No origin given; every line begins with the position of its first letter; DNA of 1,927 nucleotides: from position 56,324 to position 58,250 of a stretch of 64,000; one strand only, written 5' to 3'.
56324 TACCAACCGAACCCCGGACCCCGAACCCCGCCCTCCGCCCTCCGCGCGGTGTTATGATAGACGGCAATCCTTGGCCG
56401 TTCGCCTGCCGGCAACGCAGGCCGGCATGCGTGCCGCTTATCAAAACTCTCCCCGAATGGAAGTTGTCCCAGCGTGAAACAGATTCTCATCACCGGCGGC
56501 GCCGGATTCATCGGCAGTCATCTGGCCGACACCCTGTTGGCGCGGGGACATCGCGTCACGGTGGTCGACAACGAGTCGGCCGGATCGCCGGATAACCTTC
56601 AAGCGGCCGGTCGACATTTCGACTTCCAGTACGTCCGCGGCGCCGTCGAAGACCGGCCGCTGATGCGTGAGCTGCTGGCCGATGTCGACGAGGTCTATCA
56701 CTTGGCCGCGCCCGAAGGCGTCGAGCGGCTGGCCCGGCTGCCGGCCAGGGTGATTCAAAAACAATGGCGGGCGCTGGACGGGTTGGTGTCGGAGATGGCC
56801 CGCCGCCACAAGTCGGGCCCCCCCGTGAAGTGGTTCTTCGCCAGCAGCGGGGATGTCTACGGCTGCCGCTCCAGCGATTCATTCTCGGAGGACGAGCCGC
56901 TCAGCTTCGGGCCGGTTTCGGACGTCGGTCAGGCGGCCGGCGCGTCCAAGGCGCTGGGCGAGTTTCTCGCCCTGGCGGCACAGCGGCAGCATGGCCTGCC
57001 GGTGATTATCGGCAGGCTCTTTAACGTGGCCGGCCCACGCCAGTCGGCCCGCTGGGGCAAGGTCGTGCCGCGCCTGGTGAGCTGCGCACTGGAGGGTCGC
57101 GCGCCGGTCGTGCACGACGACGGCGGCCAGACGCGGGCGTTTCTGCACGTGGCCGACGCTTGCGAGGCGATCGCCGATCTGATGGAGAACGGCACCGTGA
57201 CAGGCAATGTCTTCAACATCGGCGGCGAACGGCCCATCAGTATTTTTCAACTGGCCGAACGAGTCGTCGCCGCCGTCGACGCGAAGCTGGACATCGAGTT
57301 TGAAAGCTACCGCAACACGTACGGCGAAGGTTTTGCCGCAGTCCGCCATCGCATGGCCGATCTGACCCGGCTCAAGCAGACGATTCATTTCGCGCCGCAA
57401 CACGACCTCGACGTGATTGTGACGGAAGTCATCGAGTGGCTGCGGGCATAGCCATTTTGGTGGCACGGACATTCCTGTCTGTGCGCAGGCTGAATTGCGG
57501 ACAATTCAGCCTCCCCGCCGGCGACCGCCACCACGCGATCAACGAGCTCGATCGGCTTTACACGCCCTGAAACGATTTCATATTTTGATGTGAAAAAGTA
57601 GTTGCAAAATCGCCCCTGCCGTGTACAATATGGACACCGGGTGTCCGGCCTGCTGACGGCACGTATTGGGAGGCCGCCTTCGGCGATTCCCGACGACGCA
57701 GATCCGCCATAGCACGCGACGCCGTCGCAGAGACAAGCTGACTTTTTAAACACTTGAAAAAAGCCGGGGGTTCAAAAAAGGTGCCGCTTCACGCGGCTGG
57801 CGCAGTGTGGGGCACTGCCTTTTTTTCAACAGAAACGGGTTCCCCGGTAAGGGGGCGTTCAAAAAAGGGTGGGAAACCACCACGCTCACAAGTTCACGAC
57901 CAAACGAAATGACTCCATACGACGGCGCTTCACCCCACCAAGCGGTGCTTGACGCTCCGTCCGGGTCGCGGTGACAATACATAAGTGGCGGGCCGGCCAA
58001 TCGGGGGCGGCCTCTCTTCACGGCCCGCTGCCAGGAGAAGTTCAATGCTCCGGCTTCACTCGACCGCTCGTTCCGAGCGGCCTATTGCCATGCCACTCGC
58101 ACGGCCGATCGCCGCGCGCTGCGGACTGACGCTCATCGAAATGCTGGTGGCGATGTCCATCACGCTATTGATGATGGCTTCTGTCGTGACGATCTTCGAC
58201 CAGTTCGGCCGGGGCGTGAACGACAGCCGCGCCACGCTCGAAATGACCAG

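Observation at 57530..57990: AT-rich intergenic island with near-consensus promoter, intrinsic terminator and flanking direct repeats; candidate sRNA upstream of the DUF1559 pseudopilin-like gene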

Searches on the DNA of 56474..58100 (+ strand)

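Call 5: search_rna_families(source=window, start=57400, end=58100, threshold=evalue, max_evalue=10, show_alignments=4)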
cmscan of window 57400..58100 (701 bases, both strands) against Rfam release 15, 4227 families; matches with E-value up to 10: 0.
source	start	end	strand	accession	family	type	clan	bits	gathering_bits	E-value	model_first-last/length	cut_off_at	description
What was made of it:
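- On Any Rfam family (known RNA): No match at E<=10 in 57400-58100 (call 5).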

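Call 32: search_rna_families(source=L082, start=980, end=1900, threshold=evalue, max_evalue=10, show_alignments=3)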
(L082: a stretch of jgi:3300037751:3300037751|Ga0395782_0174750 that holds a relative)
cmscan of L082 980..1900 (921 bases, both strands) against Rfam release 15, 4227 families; matches with E-value up to 10: 7.
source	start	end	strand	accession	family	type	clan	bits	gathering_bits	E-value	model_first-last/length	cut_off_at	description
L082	1381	1482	-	RF00765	mir-337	Gene; miRNA;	-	27.2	80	0.0022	1-93/93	no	mir-337 microRNA precursor family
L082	1384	1470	+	RF03469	mir-1179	Gene; miRNA;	-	20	80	0.38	1-82/82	no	mir-1179 microRNA precursor family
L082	1385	1469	+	RF00864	mir-BART20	Gene; miRNA;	-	19.4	70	0.65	1-81/81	no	mir-BART20 microRNA precursor family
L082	1595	1715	-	RF01859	Phe_leader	Cis-reg; leader;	-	17.6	55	4.8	1-125/125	no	Phenylalanine leader peptide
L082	1627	1701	+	RF03861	mir-4484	Gene; miRNA;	-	17.2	90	5.4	1-89/89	no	mir-4484 microRNA precursor family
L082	1610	1719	-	RF03323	mir-3613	Gene; miRNA;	-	15.2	91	5.6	1-86/86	no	mir-3613 microRNA precursor family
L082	1575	1693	-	RF00110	RybB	Gene; sRNA;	-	13.3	40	9.5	1-79/79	no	RybB RNA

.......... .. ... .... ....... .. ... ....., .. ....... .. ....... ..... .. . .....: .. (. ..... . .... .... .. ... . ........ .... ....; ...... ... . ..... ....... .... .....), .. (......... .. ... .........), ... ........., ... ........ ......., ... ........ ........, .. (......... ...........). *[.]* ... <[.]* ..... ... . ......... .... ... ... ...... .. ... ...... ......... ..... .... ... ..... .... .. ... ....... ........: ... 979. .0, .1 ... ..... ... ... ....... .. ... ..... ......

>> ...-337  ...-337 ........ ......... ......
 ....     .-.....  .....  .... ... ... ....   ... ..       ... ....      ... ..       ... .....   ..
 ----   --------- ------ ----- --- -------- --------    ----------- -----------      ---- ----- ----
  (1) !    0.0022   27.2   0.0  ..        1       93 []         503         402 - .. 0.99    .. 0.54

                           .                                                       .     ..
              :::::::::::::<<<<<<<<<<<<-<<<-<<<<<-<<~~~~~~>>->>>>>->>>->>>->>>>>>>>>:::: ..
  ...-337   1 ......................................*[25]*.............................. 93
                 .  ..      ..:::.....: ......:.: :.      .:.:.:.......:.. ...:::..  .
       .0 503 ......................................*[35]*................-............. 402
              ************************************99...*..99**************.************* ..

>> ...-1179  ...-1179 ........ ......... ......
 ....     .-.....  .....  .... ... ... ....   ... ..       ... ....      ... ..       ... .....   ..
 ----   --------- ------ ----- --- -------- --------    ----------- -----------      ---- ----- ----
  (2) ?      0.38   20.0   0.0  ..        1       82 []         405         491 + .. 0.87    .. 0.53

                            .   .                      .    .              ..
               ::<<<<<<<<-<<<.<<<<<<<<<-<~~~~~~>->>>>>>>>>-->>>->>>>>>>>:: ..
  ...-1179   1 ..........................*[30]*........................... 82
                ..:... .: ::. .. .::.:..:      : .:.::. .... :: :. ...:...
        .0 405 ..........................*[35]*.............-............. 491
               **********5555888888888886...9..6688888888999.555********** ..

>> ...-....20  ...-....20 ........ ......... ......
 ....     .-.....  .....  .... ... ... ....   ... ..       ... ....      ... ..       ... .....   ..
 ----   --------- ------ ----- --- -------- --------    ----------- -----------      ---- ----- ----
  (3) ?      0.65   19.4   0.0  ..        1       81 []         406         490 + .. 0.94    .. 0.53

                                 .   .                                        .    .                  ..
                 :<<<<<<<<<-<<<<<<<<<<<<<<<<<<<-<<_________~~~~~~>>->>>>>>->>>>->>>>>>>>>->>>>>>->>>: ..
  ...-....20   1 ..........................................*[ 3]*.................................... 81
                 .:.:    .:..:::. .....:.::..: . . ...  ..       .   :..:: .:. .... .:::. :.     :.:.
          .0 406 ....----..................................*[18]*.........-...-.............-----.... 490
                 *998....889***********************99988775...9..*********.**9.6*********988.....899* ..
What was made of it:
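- On Any Rfam family (known RNA): In L082 only far sub-threshold matches (miRNA precursors, Phe_leader, RybB), on the repeat insert and on the terminator region (call 32).
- On Attenuator leader / riboswitch of the downstream gene: No Rfam leader or riboswitch matches (calls 5, 32).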

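Call 50: build_rna_model(alignment_id=A3)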
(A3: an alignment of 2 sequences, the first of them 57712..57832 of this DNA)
Model R1 built from alignment A3 (2 sequences, 128 columns); structure: RNAalifold consensus.
model positions 128; base pairs 38; branch points 2; effective number of sequences 0.83; information 0.589 bits per position. Calibrated on 0.2 Mb of random sequence (short: E-values are rough).
structure used (alignment columns):
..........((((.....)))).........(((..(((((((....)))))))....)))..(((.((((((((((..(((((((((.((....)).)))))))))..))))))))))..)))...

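Call 51: search_with_rna_model(model_id=R1, sources=[window, L002, L003, L004, L005, L006, L007, L008, L009, L010, L011, L012, L013, L014, L015, L016, L017, L018, L019, L020, L021, L022, L023, L024, L025, L026, L027, L028, L029, L030, L031, L032, L033, L034, L035, L036, L037, L038, L039, L040, L041, L042, L043, L044, L045, L046, L047, L048, L049, L050, L051, L052, L053, L054, L055, L056, L057, L058, L059, L060, L061, L062, L063, L064, L065, L066, L067, L068, L069, L070, L071, L072, L073, L074, L075, L076, L077, L078, L079, L080, L081, L082], max_evalue=10, show_alignments=4)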
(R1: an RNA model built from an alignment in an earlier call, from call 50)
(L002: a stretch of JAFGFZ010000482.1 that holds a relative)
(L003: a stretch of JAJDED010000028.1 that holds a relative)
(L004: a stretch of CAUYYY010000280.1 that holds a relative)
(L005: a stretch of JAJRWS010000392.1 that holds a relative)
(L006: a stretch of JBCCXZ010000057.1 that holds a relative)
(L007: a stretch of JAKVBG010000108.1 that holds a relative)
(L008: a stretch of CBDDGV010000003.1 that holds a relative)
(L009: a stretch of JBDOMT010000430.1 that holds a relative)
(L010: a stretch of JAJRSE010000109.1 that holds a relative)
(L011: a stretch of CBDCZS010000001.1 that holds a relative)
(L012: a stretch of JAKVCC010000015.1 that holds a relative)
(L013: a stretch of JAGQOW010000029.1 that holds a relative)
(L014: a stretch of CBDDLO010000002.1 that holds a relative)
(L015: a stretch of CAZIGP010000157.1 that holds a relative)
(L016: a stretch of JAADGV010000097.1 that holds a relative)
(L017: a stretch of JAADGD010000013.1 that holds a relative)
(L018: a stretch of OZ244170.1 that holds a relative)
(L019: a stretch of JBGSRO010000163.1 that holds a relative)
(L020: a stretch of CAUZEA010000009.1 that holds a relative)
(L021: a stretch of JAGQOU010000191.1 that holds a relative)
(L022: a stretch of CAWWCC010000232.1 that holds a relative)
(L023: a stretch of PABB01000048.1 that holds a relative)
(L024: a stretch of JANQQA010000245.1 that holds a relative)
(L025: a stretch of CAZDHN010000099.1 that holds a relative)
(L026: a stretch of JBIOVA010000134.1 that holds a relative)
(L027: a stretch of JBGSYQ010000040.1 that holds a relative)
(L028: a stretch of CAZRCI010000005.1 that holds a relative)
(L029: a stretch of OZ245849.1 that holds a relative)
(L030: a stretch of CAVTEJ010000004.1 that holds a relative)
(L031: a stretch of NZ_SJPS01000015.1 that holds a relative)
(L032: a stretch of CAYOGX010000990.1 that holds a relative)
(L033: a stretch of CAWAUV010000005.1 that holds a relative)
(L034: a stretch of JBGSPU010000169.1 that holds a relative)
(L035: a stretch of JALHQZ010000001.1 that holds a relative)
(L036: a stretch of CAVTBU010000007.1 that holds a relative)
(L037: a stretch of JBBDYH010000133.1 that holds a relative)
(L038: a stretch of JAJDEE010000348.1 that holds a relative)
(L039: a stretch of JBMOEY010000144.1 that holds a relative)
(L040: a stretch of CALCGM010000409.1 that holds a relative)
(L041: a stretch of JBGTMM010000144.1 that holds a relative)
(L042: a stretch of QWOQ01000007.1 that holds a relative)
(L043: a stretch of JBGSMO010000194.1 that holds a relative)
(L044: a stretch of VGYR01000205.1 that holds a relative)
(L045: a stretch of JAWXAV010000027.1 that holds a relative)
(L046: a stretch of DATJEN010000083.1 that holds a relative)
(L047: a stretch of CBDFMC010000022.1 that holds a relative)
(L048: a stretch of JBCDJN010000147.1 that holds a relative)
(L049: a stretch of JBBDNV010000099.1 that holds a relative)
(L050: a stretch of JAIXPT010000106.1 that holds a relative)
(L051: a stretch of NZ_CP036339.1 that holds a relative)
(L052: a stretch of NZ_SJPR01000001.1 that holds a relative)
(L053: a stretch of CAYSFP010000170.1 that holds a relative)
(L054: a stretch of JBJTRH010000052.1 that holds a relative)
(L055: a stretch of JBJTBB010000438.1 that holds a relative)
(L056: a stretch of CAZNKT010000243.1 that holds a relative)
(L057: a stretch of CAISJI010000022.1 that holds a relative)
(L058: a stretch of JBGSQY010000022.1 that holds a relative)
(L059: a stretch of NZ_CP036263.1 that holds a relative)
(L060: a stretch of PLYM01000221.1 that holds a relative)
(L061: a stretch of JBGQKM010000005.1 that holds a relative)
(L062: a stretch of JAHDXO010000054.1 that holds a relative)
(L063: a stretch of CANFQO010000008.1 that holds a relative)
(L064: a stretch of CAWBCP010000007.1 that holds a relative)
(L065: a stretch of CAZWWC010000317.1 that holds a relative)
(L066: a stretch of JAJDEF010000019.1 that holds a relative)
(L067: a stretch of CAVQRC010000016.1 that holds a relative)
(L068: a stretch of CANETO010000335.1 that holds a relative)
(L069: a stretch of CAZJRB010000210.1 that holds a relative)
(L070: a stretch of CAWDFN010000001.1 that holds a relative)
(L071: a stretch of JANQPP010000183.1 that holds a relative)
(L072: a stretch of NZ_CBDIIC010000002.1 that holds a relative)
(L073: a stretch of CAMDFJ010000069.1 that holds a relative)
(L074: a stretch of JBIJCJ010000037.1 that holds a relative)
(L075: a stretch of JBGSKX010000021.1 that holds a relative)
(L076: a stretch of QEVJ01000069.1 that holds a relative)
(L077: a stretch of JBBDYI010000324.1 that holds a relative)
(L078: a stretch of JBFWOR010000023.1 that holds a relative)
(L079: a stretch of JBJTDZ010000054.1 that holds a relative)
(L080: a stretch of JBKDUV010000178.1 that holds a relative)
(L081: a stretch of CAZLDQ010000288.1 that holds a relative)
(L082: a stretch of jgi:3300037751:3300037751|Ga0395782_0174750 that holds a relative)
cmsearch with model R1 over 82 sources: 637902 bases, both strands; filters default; matches with E-value up to 10: 9.
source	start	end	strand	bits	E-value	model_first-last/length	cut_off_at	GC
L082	1529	1654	+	151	8.8e-30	1-128/128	no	0.55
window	57706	57833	+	148.4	3.1e-29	1-128/128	no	0.54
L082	1595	1646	-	20.9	0.076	69-120/128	no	0.62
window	57774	57825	-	14.4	1.9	69-120/128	no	0.58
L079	3681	3776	-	13.3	3.2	1-128/128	no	0.67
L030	3093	3155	+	12.5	4.9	1-128/128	no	0.6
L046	5408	5520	+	11.9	6.5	1-128/128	no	0.67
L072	5792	5889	+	11.9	6.6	1-128/128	no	0.61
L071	2850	2885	-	11.7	7.1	77-112/128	no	0.72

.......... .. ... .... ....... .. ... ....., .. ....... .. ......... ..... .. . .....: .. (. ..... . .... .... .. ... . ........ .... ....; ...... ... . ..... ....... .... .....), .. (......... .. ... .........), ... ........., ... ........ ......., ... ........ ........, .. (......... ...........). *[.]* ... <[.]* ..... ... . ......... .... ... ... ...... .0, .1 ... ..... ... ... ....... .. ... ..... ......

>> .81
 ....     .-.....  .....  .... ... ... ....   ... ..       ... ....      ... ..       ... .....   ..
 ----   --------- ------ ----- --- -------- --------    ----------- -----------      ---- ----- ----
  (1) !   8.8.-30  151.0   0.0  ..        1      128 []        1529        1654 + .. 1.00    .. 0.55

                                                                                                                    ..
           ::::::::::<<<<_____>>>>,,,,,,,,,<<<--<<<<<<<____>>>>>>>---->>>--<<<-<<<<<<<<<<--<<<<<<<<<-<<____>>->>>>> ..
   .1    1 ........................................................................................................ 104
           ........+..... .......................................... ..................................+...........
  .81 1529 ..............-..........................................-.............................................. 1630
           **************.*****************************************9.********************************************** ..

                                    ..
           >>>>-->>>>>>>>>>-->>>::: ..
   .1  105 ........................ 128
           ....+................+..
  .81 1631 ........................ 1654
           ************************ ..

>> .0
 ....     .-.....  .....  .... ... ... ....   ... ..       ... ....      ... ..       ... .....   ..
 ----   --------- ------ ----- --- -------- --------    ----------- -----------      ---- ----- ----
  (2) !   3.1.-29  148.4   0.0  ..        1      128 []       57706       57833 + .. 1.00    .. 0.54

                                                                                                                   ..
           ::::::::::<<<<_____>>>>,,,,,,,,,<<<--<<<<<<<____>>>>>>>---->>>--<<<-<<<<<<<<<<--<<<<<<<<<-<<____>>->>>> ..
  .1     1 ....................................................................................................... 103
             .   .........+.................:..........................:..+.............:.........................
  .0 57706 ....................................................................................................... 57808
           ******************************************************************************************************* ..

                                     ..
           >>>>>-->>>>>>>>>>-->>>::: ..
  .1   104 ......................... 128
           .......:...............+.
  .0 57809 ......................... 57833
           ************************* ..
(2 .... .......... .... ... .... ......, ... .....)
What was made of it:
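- Tried and rejected: Model R1 of the conserved 3' domain, searched over the window and 81 loci, found only itself and L082 (calls 50, 51).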

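Call 71: search_dna_similar(query=window:57540-57900:+, collection=plasmids, mode=distant, max_evalue=0.01, max_rows=5)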
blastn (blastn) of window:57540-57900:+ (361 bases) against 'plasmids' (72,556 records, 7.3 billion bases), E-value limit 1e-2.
No match.

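Call 72: search_dna_similar(query=window:57540-57900:+, collection=phages, mode=distant, max_evalue=0.01, max_rows=5)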
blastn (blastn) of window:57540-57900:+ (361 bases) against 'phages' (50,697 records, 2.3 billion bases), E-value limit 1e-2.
No match.
